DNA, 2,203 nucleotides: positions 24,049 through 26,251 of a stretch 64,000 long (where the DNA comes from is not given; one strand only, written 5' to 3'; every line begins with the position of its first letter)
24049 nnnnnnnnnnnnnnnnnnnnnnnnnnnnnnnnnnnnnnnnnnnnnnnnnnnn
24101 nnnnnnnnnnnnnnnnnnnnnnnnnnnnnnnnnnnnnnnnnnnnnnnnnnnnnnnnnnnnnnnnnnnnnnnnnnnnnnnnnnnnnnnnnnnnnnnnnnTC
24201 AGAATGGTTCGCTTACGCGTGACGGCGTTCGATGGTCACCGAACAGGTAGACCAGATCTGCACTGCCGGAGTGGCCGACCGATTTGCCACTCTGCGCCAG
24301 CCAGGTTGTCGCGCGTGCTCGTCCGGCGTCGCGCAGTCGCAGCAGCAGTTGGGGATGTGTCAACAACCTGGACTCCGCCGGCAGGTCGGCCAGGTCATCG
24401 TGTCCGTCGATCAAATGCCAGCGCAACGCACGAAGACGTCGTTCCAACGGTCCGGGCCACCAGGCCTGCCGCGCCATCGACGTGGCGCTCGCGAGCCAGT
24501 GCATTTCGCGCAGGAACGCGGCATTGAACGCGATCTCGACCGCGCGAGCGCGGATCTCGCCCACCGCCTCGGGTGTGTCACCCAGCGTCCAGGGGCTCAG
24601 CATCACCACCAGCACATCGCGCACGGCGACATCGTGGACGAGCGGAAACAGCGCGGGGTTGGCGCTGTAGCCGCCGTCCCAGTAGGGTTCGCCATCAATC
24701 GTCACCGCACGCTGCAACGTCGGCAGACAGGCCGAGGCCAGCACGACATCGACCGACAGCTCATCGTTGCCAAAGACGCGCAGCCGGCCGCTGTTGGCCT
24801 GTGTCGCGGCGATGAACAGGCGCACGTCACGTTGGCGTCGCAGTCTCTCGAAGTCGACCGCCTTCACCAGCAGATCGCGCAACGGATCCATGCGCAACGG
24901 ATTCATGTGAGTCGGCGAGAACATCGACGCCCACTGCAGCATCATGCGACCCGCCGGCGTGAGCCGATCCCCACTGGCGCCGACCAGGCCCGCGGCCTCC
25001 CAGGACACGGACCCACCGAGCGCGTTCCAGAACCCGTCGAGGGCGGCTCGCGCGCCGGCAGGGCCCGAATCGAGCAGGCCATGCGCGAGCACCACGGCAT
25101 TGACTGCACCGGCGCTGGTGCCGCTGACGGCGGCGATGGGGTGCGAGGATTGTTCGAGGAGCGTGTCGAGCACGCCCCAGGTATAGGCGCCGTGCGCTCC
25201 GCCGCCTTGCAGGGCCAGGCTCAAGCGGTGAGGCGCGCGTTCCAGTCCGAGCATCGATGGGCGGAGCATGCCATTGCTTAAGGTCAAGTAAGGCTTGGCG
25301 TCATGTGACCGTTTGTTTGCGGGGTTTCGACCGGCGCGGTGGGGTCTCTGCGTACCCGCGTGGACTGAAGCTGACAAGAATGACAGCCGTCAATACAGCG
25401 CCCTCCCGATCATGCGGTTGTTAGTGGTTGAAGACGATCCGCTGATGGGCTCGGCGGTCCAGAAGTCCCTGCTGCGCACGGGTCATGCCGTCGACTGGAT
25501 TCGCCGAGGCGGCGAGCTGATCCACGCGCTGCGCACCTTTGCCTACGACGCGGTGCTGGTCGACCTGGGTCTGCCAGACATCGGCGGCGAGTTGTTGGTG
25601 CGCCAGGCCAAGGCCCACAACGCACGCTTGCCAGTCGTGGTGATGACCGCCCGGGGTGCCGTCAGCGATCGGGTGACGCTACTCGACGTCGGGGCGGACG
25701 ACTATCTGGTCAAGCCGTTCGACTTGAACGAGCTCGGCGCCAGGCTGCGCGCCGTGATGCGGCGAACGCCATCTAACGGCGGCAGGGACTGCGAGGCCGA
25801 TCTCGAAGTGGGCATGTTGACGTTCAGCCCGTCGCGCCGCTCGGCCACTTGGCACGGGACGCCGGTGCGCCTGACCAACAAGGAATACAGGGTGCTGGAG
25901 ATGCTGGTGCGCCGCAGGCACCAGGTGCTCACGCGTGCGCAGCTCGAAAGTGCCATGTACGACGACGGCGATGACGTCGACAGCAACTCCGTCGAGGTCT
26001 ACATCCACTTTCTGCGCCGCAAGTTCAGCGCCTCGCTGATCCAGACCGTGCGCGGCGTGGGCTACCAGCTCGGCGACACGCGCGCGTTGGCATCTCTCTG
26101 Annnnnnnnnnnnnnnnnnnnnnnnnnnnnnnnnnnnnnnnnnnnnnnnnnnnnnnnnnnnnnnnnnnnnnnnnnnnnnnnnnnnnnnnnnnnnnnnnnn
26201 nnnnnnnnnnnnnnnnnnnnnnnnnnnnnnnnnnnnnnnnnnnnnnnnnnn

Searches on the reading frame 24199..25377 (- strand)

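Call 13: search_protein_families(library=pfam, proteins=[window:24199-25377:-], max_evalue=0.001)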
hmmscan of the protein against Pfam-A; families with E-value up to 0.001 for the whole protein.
window:24199-25377:- (392 aa): 1 family
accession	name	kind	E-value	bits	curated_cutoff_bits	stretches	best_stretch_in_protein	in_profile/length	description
PF01734.28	Patatin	-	1.3e-23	84.7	27.7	1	54-241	1-185/191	Patatin-like phospholipase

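Call 48: search_protein_families(library=ncbifam, proteins=[window:24199-25377:-], max_evalue=0.001)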
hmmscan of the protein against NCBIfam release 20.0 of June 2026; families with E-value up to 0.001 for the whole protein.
window:24199-25377:- (392 aa): 2 families
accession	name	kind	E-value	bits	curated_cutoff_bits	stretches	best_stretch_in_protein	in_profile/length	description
NF041079.1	CBASS_lipase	equivalog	6.9e-09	35.4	200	1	54-100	4-54/317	CBASS cGAMP-activated phospholipase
NF053870.1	DS2_1_antiphage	equivalog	2.8e-05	23.6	400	1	54-100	3-53/299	anti-phage phospholipase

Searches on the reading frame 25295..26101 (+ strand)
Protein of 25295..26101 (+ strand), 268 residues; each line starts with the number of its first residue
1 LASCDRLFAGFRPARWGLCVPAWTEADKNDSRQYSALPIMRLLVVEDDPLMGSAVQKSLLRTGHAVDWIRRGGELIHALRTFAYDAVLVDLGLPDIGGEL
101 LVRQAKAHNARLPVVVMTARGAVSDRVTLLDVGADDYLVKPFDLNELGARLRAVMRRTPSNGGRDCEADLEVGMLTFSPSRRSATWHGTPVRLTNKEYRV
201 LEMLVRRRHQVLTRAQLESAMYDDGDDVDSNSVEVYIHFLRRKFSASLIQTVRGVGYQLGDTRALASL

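Call 13: search_protein_families(library=pfam, proteins=[window:25295-26101:+], max_evalue=0.001)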
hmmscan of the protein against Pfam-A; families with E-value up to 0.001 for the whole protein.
window:25295-26101:+ (268 aa): 2 families
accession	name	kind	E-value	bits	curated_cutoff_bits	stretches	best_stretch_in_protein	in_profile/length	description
PF00072.30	Response_reg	-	8.8e-23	81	30.2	1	43-151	2-110/111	Response regulator receiver domain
PF00486.34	Trans_reg_C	-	3.8e-22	78.6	26.2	1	188-259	1-77/77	Transcriptional regulatory protein, C terminal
